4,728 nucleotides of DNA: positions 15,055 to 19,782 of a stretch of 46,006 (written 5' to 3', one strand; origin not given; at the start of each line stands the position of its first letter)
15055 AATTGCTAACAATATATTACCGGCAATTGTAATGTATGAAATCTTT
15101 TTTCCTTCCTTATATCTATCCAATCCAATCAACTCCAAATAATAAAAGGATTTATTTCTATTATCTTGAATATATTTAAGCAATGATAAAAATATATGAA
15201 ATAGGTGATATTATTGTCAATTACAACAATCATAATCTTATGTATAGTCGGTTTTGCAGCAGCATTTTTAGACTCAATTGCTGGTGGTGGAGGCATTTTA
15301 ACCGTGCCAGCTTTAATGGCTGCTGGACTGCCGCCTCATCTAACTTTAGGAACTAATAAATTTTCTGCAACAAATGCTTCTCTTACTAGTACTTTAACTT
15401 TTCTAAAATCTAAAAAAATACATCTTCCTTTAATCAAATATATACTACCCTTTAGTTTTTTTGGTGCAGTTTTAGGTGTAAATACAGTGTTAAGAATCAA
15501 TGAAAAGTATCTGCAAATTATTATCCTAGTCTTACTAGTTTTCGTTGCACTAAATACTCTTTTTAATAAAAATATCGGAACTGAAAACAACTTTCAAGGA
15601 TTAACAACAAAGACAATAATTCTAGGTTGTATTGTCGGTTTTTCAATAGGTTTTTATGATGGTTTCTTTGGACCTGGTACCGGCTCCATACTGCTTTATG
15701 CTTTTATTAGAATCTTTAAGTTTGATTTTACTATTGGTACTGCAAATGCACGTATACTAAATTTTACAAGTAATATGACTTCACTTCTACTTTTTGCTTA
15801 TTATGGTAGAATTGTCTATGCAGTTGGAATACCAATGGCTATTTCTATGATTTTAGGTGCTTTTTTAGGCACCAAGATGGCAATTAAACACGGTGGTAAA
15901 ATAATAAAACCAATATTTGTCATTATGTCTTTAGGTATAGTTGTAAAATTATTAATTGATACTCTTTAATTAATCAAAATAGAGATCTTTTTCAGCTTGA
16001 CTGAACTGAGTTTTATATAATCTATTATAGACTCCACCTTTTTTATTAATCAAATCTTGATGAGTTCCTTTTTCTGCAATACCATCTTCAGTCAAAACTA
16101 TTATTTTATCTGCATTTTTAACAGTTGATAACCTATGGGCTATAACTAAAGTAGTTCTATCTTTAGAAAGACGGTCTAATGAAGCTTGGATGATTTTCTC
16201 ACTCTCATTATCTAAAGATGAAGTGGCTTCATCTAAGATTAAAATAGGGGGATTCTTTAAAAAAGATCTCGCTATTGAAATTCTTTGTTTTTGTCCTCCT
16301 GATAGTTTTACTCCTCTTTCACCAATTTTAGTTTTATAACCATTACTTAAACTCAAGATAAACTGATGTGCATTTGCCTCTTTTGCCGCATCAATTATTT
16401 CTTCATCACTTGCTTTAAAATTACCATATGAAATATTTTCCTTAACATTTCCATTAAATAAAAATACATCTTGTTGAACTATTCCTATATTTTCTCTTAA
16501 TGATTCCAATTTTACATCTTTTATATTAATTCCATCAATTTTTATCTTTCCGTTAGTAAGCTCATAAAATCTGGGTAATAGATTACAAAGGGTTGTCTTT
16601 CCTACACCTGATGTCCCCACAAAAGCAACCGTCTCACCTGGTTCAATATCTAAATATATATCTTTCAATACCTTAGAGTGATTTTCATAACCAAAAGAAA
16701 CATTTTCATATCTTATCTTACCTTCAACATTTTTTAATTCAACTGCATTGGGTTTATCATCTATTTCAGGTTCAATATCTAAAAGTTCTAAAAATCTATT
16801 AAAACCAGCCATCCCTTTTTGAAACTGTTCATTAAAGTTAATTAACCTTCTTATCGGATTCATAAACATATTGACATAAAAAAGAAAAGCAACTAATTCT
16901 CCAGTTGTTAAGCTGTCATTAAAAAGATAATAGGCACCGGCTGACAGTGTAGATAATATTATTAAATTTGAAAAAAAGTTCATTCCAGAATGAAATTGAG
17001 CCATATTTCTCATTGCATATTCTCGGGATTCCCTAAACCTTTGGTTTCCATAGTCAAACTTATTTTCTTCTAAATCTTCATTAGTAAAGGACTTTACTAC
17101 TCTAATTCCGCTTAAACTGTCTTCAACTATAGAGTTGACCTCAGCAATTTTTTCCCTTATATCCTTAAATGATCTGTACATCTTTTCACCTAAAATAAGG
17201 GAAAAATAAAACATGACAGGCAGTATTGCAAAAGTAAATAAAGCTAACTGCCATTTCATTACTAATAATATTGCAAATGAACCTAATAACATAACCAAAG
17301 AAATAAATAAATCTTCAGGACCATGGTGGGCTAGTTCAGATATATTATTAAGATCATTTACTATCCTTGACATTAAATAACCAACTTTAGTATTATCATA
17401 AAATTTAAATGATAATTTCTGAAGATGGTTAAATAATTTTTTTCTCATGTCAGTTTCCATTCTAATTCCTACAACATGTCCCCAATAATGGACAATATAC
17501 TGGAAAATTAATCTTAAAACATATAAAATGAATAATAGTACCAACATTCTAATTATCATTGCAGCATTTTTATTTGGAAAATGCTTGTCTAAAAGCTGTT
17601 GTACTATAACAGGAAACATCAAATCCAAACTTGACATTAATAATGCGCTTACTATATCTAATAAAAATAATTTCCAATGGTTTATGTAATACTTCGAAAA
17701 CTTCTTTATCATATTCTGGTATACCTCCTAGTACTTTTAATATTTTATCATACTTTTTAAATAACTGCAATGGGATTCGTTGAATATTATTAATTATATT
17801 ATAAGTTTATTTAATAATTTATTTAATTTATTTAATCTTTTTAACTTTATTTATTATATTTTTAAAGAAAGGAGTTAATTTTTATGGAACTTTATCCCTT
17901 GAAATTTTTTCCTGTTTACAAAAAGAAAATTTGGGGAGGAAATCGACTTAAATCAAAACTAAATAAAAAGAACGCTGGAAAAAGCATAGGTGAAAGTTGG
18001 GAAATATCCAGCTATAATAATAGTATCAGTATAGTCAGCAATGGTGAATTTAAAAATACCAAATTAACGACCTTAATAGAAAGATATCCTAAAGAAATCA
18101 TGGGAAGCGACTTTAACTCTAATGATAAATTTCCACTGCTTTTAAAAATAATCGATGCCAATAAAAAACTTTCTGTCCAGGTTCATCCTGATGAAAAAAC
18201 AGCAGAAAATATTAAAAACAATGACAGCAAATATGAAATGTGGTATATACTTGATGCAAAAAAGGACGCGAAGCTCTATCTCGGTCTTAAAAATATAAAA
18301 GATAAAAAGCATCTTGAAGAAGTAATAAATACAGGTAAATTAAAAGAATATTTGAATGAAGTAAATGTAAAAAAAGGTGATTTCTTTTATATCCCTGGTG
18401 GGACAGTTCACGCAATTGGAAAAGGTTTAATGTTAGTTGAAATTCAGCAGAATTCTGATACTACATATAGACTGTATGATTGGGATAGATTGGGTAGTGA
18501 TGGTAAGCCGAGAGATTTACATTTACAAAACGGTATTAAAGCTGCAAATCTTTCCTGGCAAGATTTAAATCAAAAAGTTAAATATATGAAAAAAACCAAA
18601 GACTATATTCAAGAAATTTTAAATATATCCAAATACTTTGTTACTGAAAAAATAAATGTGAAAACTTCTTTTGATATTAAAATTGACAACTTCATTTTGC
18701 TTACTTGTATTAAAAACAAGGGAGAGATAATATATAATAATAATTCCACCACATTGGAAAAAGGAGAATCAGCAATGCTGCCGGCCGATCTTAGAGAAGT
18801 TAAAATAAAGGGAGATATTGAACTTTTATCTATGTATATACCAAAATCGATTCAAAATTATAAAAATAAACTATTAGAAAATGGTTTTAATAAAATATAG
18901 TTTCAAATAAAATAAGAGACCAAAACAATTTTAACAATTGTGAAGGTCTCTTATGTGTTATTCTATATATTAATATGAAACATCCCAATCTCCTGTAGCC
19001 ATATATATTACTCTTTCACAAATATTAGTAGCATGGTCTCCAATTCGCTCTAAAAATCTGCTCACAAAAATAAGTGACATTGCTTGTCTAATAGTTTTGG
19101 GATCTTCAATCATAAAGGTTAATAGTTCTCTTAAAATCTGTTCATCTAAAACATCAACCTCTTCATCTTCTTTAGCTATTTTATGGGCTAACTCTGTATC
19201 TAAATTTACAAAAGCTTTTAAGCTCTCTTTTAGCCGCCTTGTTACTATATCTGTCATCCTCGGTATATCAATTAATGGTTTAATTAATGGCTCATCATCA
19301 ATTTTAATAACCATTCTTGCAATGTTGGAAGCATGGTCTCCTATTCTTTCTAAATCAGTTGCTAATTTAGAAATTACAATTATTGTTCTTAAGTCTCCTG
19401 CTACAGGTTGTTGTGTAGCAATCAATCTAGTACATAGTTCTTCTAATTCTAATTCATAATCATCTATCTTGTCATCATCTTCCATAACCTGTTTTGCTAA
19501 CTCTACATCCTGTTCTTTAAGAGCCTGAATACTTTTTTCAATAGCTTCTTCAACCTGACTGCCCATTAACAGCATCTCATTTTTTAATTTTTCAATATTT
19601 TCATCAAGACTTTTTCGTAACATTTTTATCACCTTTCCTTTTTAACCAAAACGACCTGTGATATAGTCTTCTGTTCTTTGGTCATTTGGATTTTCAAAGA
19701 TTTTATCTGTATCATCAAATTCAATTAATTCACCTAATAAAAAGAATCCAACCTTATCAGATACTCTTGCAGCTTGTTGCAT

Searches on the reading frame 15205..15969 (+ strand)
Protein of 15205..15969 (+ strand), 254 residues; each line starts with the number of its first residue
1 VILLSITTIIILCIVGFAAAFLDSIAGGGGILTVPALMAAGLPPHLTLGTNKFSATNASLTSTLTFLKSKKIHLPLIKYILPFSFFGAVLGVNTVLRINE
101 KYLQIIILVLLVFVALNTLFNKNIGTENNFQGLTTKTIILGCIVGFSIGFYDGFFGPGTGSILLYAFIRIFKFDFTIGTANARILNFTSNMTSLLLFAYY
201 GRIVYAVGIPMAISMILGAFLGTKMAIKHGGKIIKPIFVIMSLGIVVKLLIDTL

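Call 83: search_protein_families(library=ncbifam, proteins=[window:15205-15969:+], max_evalue=1e-20)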
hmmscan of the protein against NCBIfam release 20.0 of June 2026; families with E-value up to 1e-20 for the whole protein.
window:15205-15969:+ (254 aa): 1 family
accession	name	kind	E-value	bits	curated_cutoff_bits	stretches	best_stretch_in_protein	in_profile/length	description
NF007909.0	PRK10621.1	equivalog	1.1e-57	195.4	383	1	3-252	6-253/266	hypothetical protein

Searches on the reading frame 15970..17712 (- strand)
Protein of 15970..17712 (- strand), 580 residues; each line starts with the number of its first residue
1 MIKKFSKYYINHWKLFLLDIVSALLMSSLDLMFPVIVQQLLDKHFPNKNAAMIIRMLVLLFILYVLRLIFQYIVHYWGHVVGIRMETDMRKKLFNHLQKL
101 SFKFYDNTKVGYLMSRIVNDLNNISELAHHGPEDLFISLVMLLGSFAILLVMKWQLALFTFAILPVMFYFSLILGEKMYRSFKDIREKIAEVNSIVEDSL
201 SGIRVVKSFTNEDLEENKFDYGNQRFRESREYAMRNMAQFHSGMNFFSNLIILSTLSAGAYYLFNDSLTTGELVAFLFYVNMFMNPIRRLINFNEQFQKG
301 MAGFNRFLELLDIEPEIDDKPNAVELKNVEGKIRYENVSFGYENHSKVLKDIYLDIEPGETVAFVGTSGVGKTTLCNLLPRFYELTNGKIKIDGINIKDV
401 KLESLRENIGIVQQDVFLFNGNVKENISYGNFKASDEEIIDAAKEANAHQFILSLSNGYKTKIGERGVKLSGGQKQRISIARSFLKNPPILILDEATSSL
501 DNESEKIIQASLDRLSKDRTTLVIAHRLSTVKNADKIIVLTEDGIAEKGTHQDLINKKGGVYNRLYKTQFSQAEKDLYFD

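Call 83: search_protein_families(library=ncbifam, proteins=[window:15970-17712:-], max_evalue=1e-20)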
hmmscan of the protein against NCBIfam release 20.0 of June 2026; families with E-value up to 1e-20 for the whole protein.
window:15970-17712:- (580 aa): 88 families (the best 25 are shown)
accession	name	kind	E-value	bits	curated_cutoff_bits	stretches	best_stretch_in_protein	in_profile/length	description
TIGR02203.1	MsbA_lipidA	equivalog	2.7e-153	511.5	602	1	8-571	8-571/572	lipid A export permease/ATP-binding protein MsbA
TIGR02204.1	MsbA_rel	hypoth_equivalog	1.7e-139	466.1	780.4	1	4-570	8-576/576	ABC transporter, permease/ATP-binding protein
NF052233.1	CphA_assoc_ABC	equivalog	8.4e-136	454.3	880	1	18-576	188-750/766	cyanophycin metabolism-associated ABC transporter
NF008381.0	PRK11176.1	equivalog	1.1e-132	443.5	867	1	10-572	20-582/582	lipid A ABC transporter ATP-binding protein/permease MsbA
TIGR00958.1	3a01208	subfamily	1.4e-132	443.4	874.6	1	4-565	151-710/711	antigen peptide transporter 2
NF045513.1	HepA_fam_ABC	equivalog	2.9e-128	428.9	725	1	49-569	90-609/610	heterocyst formation ABC transporter subunit HepA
NF010178.0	PRK13657.1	equivalog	5.6e-120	401.5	733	1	17-575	22-576/588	glucan ABC transporter ATP-binding protein/ permease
TIGR01846.1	type_I_sec_HlyB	subfamily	8.7e-113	377.9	725.55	1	10-569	135-692/694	type I secretion system permease/ATPase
NF008055.0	PRK10789.1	equivalog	8.8e-104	348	845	1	4-574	6-576/590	SmdA family multidrug ABC transporter permease/ATP-binding protein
TIGR03375.1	type_I_sec_LssB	subfamily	8e-103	345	693.1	1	7-557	142-691/696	type I secretion system permease/ATPase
TIGR03796.1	NHLM_micro_ABC1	equivalog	2.5e-100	336.7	853.3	1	18-565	158-708/710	NHLP family bacteriocin export ABC transporter peptidase/permease/ATPase subunit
TIGR01192.1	chvA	subfamily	3.4e-98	329.8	585.4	1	136-567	141-569/585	glucan export ABC transporter ATP-binding protein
TIGR03797.1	NHLM_micro_ABC2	equivalog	3.9e-95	319.8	709.4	1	20-569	142-685/686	NHLP bacteriocin export ABC transporter permease/ATPase subunit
TIGR01193.1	bacteriocin_ABC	subfamily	7.9e-95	318.8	523.85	1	10-567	152-707/708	peptide cleavage/export ABC transporter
NF008056.1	PRK10790.1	equivalog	1.2e-82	278.3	746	1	2-573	11-579/584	SmdB family multidrug efflux ABC transporter permease/ATP-binding protein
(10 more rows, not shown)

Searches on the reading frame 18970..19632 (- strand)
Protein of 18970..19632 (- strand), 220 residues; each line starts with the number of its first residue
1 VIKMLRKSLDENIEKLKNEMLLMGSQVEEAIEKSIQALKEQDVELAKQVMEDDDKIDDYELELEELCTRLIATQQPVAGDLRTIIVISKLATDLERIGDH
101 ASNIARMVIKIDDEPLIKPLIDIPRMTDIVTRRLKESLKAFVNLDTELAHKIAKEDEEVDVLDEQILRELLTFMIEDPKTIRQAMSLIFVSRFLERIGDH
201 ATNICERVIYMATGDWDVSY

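Call 83: search_protein_families(library=ncbifam, proteins=[window:18970-19632:-], max_evalue=1e-20)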
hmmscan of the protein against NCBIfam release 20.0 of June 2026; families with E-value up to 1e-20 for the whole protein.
window:18970-19632:- (220 aa): 2 families
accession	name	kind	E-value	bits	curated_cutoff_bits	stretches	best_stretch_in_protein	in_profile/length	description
TIGR02135.1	phoU_full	equivalog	1.3e-70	237.4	130.25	1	8-214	2-209/212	phosphate signaling complex protein PhoU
NF008332.0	PRK11115.1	equivalog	5e-56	189.9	342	1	9-214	14-219/239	phosphate signaling complex protein PhoU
